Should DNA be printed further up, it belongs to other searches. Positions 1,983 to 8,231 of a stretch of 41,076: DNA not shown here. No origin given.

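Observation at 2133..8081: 1982-aa fused HAD / GT2-like / GT4 / TPR / GT2 / TPR protein: a single-polypeptide glycan assembly line next to flagellar genes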

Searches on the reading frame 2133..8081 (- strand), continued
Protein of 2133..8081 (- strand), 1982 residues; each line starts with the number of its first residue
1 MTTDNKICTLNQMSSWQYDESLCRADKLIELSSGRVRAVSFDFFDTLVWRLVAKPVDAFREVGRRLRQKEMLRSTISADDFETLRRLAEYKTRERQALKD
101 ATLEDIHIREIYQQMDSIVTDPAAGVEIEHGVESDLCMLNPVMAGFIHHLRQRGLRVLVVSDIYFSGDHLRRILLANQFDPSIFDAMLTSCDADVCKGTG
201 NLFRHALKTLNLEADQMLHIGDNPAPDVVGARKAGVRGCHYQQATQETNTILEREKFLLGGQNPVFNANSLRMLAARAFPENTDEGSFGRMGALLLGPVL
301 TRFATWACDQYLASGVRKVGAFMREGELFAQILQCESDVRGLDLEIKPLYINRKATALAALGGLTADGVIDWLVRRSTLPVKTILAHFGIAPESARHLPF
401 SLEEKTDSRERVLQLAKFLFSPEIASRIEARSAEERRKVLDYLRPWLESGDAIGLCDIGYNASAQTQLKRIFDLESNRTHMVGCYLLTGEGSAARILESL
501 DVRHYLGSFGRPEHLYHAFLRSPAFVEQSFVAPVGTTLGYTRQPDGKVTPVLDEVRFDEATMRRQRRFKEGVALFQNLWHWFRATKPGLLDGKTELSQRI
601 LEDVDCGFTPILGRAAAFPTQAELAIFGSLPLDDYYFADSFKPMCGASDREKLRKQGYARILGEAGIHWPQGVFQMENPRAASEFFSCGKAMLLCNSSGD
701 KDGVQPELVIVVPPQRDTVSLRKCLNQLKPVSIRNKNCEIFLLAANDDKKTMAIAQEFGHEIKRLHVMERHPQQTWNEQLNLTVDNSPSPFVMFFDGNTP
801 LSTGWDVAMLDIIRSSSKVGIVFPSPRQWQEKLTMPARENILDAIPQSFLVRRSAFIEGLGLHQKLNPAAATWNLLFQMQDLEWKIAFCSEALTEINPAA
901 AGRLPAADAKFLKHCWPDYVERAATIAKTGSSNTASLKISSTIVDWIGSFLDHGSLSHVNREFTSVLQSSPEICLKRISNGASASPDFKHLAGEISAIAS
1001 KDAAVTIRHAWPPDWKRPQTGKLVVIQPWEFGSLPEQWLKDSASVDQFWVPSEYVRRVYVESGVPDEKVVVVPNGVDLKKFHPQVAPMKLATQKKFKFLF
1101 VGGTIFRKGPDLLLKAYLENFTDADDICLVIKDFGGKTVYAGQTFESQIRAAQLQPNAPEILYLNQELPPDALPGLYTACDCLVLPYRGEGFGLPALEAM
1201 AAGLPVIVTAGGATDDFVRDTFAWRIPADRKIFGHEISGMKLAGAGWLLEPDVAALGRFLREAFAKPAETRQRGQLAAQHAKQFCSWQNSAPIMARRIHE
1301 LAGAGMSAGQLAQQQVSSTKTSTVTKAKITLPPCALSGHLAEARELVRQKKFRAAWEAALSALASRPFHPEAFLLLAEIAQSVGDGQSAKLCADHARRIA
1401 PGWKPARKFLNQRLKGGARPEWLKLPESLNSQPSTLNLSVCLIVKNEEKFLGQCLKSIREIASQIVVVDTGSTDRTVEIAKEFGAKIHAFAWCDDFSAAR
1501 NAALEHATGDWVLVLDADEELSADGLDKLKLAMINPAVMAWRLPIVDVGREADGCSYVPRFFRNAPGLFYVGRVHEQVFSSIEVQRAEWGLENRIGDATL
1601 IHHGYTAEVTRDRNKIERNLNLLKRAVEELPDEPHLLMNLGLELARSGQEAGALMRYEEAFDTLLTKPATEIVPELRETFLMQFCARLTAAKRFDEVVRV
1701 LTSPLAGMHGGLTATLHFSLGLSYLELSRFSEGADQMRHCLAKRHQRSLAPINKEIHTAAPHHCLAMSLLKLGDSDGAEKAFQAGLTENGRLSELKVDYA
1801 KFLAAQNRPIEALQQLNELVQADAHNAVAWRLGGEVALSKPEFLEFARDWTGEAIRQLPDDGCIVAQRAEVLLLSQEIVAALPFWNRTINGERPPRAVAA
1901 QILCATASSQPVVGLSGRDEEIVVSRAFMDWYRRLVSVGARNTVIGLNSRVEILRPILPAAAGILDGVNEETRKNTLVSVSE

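Call 10: search_solved_structures(query=window:2133-8081:-, max_evalue=0.01)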
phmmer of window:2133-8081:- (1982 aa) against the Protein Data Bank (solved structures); distinct sequences matched with E-value up to 0.01: 34.
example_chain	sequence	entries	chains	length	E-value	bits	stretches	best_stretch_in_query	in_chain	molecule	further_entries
22ao_A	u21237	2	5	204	2.9e-28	100.9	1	1436-1626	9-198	GmaR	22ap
7msp_A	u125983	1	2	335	1.7e-18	68.5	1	1435-1649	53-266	SPbeta prophage-derived glycosyltransferase SunS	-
7msn_A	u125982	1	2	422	3.1e-18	67.6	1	1435-1649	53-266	SPbeta prophage-derived glycosyltransferase SunS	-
7msk_A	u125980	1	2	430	3.9e-15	57.3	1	1440-1649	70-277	Glyco_trans_2-like domain-containing protein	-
9h50_A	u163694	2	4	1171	1.3e-10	42.4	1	39-361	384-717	Bcs3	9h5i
8a0c_A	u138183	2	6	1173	1.3e-10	42.4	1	39-361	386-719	Bcs3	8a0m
3c4q_A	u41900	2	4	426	3.2e-06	27.8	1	1064-1212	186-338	Predicted glycosyltransferases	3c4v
3c48_A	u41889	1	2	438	3.4e-06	27.7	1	1064-1212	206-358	Predicted glycosyltransferases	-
5i45_A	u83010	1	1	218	4e-06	27.5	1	1108-1220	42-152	Glycosyl transferases group 1 family protein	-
6p61_A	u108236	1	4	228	1.9e-05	25.3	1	1437-1529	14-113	Glycosyltransferase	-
2f9f_A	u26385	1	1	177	9.4e-05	22.9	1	1095-1229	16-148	first mannosyl transferase (wbaZ-1)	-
7qsg_A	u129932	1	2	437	9.5e-05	22.9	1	1058-1218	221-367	D-inositol 3-phosphate glycosyltransferase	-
7x9r_A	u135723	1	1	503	0.00011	22.7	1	1594-1662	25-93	Glycosyl transferase family 2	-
3oy2_A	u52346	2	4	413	0.00012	22.6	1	1168-1228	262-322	Glycosyltransferase B736L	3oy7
2om6_A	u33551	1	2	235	0.00012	22.6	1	147-250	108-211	Probable phosphoserine phosphatase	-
5hea_A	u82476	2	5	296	0.00033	21.1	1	1438-1534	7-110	Putative glycosyltransferase (GalT1)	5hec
9omj_A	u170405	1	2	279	0.00045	20.7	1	1438-1586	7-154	Glycosyltransferase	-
9omm_A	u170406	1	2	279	0.00047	20.6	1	1438-1586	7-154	Glycosyltransferase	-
9omh_A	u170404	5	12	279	0.00048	20.6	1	1438-1586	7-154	Glycosyltransferase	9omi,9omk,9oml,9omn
5tze_C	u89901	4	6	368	0.0046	17.3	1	1438-1526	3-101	Glycosyl transferase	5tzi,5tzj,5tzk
2q7f_A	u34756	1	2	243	0.0096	16.3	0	1771-1890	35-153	YrrB protein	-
5tz8_A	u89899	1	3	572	0.0097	16.3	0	1438-1526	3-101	Glycosyl transferase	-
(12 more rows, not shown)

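Call 15: find_encoding_contigs(protein=P0048, flank=10000, max_places=2)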
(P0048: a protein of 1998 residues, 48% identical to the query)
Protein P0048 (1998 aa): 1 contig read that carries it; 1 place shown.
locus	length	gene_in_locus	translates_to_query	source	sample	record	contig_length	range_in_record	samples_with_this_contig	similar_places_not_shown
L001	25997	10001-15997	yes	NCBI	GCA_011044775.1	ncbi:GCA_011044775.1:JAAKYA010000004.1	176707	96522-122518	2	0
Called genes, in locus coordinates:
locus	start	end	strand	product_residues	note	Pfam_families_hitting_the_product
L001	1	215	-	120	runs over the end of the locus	-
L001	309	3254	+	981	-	PF01979:Amidohydro_1 (weak), PF07969:Amidohydro_3 (weak), PF01979:Amidohydro_1, PF07969:Amidohydro_3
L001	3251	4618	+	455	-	PF01979:Amidohydro_1 (weak)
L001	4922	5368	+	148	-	PF02623:FliW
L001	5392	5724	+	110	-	PF02599:CsrA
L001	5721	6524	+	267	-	PF00669:Flagellin_N, PF00700:Flagellin_C (faint)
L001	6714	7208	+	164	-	PF23914:TPR_CcmH_CycH (faint), PF00515:TPR_1 (faint), PF07719:TPR_2 (faint), PF13181:TPR_8 (faint), PF13432:TPR_16 (faint), PF13414:TPR_11 (faint), PF13424:TPR_12 (weak), PF13428:TPR_14 (weak), +2 more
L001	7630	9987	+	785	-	PF01209:Ubie_methyltran, PF02353:CMAS (weak), PF07021:MetW (faint), PF13489:Methyltransf_23, PF08241:Methyltransf_11, PF08242:Methyltransf_12, PF13649:Methyltransf_25, PF13847:Methyltransf_31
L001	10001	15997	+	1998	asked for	PF00702:Hydrolase, PF13419:HAD_2 (weak), PF13428:TPR_14 (faint), PF13439:Glyco_transf_4, PF00534:Glycos_transf_1, PF13692:Glyco_trans_1_4, PF20706:GT4-conflict, PF00535:Glycos_transf_2, +2 more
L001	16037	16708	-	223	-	PF00072:Response_reg, PF00196:GerE, PF08281:Sigma70_r4_2, PF13384:HTH_23 (weak)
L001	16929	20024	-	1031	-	PF07494:Reg_prop (faint), PF08450:SGL (faint), PF07495:Y_Y_Y, PF07730:HisKA_3, PF02518:HATPase_c, PF13581:HATPase_c_2 (weak)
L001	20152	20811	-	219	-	PF07596:SBP_bac_10 (faint)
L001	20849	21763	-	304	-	-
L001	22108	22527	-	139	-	-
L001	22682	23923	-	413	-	PF02253:PLA1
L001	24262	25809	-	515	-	PF02113:Peptidase_S13, PF13354:Beta-lactamase2 (faint)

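Call 16: find_encoding_contigs(protein=P0053, flank=10000, max_places=1)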
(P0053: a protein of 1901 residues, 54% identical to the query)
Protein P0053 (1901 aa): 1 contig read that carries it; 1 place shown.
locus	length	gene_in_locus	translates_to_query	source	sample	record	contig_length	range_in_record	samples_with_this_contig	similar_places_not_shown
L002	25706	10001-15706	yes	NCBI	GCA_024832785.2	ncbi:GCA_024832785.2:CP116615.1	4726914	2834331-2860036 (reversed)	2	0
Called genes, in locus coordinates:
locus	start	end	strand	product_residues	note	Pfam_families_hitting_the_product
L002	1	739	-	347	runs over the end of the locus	PF10114:PocR, PF00165:HTH_AraC (weak), PF12833:HTH_18, PF00165:HTH_AraC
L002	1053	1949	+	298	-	PF01882:DUF58, PF13519:VWA_2 (weak)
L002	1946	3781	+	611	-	PF07584:BatA, PF13519:VWA_2, PF24157:DUF7408 (faint)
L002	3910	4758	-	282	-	PF08668:HDOD, PF01966:HD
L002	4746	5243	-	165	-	PF03975:CheD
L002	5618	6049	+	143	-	PF02623:FliW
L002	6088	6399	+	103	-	PF02599:CsrA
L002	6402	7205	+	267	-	PF00669:Flagellin_N, PF00700:Flagellin_C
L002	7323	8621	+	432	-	PF02348:CTP_transf_3, PF12804:NTP_transf_3 (weak), PF03737:RraA-like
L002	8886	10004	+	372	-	PF05159:Capsule_synth (faint)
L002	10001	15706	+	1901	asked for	PF00702:Hydrolase, PF13419:HAD_2 (weak), PF13439:Glyco_transf_4, PF00534:Glycos_transf_1, PF20706:GT4-conflict, PF13524:Glyco_trans_1_2 (faint), PF13692:Glyco_trans_1_4, PF00535:Glycos_transf_2, +3 more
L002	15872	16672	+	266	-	PF00669:Flagellin_N, PF00700:Flagellin_C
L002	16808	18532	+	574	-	PF02465:FliD_N, PF07195:FliD_C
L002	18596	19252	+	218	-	-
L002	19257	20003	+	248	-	-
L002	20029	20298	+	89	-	-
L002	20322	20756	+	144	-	PF02561:FliS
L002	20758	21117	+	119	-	-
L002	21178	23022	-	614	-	PF08448:PAS_4 (faint), PF00989:PAS, PF02518:HATPase_c, PF00072:Response_reg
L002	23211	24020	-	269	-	PF03544:TonB_C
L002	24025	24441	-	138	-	PF02472:ExbD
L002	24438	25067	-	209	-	PF01618:MotA_ExbB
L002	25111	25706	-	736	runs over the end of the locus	PF07715:Plug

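Call 17: find_encoding_contigs(protein=P0013, flank=10000, max_places=1)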
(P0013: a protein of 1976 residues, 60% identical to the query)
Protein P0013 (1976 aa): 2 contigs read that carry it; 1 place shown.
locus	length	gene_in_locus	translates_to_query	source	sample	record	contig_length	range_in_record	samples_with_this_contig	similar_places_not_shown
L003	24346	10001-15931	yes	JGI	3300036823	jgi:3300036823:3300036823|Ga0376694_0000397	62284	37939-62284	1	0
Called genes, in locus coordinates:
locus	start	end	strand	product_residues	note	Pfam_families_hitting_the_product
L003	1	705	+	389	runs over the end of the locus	PF02119:FlgI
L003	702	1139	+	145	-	PF10135:Rod-binding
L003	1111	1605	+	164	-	PF05130:FlgN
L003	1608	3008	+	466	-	PF22638:FlgK_D1, PF06429:Flg_bbr_C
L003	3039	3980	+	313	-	PF00669:Flagellin_N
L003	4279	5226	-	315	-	-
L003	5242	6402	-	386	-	PF01467:CTP_transf_like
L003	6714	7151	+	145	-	PF02623:FliW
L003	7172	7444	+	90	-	PF02599:CsrA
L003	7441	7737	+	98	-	-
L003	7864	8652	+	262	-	PF02348:CTP_transf_3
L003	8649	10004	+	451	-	-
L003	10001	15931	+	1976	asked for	PF00702:Hydrolase, PF13419:HAD_2 (weak), PF13439:Glyco_transf_4 (faint), PF00535:Glycos_transf_2 (weak), PF00534:Glycos_transf_1, PF13692:Glyco_trans_1_4, PF20706:GT4-conflict, PF00535:Glycos_transf_2, +1 more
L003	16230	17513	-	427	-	PF00072:Response_reg, PF13487:HD_5, PF01966:HD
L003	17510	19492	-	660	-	PF00989:PAS (faint), PF08448:PAS_4 (faint), PF13426:PAS_9 (faint), PF08447:PAS_3, PF02518:HATPase_c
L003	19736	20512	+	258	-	PF00106:adh_short, PF08659:KR, PF13561:adh_short_C2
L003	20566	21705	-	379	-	PF03739:LptF_LptG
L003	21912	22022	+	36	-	-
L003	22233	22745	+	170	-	PF04542:Sigma70_r2, PF08281:Sigma70_r4_2, PF04545:Sigma70_r4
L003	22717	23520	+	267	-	-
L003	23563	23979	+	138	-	PF13340:DUF4096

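Call 18: find_encoding_contigs(protein=P0003, flank=10000, max_places=1)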
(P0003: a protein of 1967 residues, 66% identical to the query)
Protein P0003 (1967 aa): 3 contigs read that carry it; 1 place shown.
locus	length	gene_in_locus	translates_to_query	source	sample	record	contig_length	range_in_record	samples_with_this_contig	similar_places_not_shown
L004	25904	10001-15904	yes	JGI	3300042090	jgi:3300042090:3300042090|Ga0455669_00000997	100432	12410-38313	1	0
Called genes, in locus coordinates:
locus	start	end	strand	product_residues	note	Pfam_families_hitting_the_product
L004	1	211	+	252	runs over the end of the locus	PF13677:MotB_plug, PF00691:OmpA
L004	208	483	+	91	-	-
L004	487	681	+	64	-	-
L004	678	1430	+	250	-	PF22692:LlgE_F_G_D1, PF06429:Flg_bbr_C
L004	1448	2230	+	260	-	PF00460:Flg_bb_rod, PF22692:LlgE_F_G_D1, PF06429:Flg_bbr_C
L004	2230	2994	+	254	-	PF13144:ChapFlgA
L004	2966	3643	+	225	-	PF02107:FlgH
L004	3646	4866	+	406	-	PF02119:FlgI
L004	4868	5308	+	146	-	PF10135:Rod-binding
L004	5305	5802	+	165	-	PF05130:FlgN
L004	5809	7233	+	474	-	PF22638:FlgK_D1, PF06429:Flg_bbr_C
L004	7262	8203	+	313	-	PF00669:Flagellin_N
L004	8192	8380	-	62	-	-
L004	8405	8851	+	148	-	PF02623:FliW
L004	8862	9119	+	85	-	PF02599:CsrA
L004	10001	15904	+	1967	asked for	PF00702:Hydrolase, PF10111:Glyco_tranf_2_2 (faint), PF13641:Glyco_tranf_2_3 (faint), PF13439:Glyco_transf_4 (weak), PF00534:Glycos_transf_1, PF13692:Glyco_trans_1_4, PF20706:GT4-conflict, PF00535:Glycos_transf_2, +3 more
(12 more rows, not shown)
